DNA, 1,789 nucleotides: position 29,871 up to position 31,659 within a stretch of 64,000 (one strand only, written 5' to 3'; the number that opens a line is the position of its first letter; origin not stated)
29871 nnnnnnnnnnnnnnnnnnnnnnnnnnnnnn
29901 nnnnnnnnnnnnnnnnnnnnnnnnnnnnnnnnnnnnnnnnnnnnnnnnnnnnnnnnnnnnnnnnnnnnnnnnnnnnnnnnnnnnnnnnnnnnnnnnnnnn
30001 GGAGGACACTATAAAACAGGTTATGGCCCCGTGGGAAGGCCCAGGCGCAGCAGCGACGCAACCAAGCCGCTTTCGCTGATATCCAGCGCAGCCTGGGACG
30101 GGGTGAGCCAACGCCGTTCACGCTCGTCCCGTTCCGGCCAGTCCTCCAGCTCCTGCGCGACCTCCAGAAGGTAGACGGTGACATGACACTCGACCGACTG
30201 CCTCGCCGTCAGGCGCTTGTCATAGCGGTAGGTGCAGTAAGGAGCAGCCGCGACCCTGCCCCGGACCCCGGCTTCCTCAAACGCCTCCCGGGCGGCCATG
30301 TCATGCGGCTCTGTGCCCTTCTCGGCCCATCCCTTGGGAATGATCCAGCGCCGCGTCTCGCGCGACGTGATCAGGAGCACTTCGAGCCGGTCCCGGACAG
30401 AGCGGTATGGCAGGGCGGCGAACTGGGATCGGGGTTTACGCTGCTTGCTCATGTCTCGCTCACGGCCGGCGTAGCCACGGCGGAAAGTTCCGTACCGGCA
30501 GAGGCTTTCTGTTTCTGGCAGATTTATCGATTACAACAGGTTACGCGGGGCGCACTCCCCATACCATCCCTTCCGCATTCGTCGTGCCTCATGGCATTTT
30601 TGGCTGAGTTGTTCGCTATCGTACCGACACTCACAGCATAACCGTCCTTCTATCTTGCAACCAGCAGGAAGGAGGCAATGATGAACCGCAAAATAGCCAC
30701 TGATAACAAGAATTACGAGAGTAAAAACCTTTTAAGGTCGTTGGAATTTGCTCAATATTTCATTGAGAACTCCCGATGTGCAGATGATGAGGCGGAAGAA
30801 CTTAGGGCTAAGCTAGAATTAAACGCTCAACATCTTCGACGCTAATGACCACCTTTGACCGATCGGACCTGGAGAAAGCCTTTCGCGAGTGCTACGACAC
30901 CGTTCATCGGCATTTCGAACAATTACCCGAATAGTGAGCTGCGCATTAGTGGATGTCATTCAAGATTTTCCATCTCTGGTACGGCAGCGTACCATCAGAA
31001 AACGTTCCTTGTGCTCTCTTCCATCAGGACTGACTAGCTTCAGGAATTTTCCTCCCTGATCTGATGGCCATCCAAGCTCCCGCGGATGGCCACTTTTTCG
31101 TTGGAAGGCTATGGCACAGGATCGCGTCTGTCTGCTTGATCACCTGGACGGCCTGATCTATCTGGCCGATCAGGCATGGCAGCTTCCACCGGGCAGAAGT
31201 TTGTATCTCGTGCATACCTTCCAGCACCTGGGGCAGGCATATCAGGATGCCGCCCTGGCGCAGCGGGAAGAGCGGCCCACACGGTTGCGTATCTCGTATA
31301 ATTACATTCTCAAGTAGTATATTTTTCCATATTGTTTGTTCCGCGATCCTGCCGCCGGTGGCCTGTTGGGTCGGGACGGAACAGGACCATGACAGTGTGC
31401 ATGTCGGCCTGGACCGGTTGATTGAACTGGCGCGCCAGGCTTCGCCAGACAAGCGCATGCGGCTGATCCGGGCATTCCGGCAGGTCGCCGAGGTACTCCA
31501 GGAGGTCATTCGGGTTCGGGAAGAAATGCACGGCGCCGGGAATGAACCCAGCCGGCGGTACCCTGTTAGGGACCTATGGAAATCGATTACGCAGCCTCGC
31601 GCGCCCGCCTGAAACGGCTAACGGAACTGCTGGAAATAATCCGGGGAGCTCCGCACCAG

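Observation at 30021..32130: Accessory island inside the trb operon: antisense NUDIX hydrolase, low-GC micro-ORFs and a small-gene array between trbB and trbC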

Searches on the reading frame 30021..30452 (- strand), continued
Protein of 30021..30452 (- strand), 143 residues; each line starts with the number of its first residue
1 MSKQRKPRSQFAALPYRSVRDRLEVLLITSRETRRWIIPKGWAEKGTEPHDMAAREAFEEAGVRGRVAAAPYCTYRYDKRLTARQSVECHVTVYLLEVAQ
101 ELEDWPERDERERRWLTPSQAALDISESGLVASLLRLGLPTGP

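Call 95: fold_search(model_id=the predicted structure, library=pdb)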
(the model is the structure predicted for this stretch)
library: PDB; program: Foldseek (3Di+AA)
matches with E <= 10: 1181; with E <= 0.001: 560
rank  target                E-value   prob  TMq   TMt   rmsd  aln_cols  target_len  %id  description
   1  2q9p                  3.5e-11  1.00  0.72  0.77   3.5       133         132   28  Human diphosphoinositol polyphosphate phosphohydrolase 1, Mg-F complex (released 2007-09-11)
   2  6wof                  3.7e-11  1.00  0.73  0.77   3.5       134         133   28  Diphosphoinositol polyphosphate phosphohydrolase 1 (DIPP1/NUDT3) in complex with inositol hexakisphosphate and Mg, preso (released 2021-03-03)
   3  7aup                  5.8e-11  1.00  0.76  0.69   6.7       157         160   25  Yeast Diphosphoinositol Polyphosphate Phosphohydrolase DDP1 in complex with PCP-InsP7 (released 2021-05-19)
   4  7aun                  9.6e-11  1.00  0.78  0.69   6.4       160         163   24  Yeast Diphosphoinositol Polyphosphate Phosphohydrolase DDP1 in complex with PCP-InsP8 (released 2021-05-19)
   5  7aui                  1.0e-10  1.00  0.77  0.69   6.4       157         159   25  Yeast Diphosphoinositol Polyphosphate Phosphohydrolase DDP1 in complex with InsP6 (released 2021-05-19)
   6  3mcf_B                1.2e-10  1.00  0.73  0.83   2.8       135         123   30  Crystal structure of human diphosphoinositol polyphosphate phosphohydrolase 3-alpha (released 2010-04-07)
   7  3mcf_A                1.4e-10  1.00  0.72  0.78   3.5       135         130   30  Crystal structure of human diphosphoinositol polyphosphate phosphohydrolase 3-alpha (released 2010-04-07)
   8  7nnj_B                2.3e-10  1.00  0.71  0.75   3.9       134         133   30  Crystal Structure of NUDT4 (Diphosphoinositol polyphosphate phosphohydrolase 2) in complex with 4-O-Bn-1-PCP-InsP4 (AM (released 2022-03-23)
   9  7aus                  2.6e-10  1.00  0.76  0.65   6.8       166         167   24  Yeast Diphosphoinositol Polyphosphate Phosphohydrolase DDP1 in complex with P15 (released 2021-05-19)
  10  6pck                  2.8e-10  1.00  0.71  0.75   3.6       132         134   29  Crystal structure of human diphosphoinositol polyphosphate phosphohydrolase 1 in complex with 1-IP7 (released 2020-04-29)
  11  7aum                  2.8e-10  1.00  0.75  0.64   6.5       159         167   25  Yeast Diphosphoinositol Polyphosphate Phosphohydrolase DDP1 in complex with 5-PCF2Am-InsP5 (released 2021-05-19)
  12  2fvv                  3.2e-10  1.00  0.68  0.72   4.0       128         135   30  Human Diphosphoinositol polyphosphate phosphohydrolase 1 (released 2006-03-11)
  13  7auq                  3.6e-10  1.00  0.78  0.78   3.8       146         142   27  Yeast Diphosphoinositol Polyphosphate Phosphohydrolase DDP1 in complex with Ap5A and Ca2+ (released 2021-05-19)
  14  7auu                  4.1e-10  1.00  0.71  0.70   4.5       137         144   27  Yeast Diphosphoinositol Polyphosphate Phosphohydrolase DDP1-nose mutant in complex with InsP6 (released 2021-05-19)
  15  7auj                  4.9e-10  1.00  0.77  0.70   4.9       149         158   26  Yeast Diphosphoinositol Polyphosphate Phosphohydrolase DDP1 mutation E80Q in complex with 1-InsP7 (released 2021-05-19)
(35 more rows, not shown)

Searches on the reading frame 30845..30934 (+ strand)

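Call 4: search_protein_families(library=pfam, proteins=[window:30845-30934:+], max_evalue=1)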
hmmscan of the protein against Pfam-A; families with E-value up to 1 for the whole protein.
window:30845-30934:+ (29 aa): 1 family
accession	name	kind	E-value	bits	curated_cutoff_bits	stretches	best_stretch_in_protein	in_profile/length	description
PF13046.11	DUF3906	-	0.19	12.3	25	1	9-29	24-44/64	Protein of unknown function (DUF3906)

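Call 38: search_protein_families(library=padloc, proteins=[window:30845-30934:+], max_evalue=1)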
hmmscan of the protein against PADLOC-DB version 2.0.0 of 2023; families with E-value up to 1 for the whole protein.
window:30845-30934:+ (29 aa): 0 families

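Call 39: search_protein_families(library=phrogs, proteins=[window:30845-30934:+], max_evalue=1)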
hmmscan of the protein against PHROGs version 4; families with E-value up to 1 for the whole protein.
window:30845-30934:+ (29 aa): 1 family
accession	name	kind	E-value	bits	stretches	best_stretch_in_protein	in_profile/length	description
phrog_26205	-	unknown function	0.23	12.9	1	5-24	44-63/64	-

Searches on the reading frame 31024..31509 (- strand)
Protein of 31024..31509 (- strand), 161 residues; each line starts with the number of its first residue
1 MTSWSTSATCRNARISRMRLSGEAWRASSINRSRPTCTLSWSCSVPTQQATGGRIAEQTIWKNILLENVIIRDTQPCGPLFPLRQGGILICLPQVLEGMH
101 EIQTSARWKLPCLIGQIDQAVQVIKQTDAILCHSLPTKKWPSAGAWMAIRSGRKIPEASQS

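Call 4: search_protein_families(library=pfam, proteins=[window:31024-31509:-], max_evalue=1)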
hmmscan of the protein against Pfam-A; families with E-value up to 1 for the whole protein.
window:31024-31509:- (161 aa): 2 families
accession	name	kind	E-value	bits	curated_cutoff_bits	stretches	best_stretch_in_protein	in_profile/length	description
PF22504.1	DUF6993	-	0.12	12.9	25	1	101-123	45-66/83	Domain of unknown function (DUF6993)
PF12382.13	Peptidase_A2_2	-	0.25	11.8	27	0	109-142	47-78/137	Retrotransposon peptidase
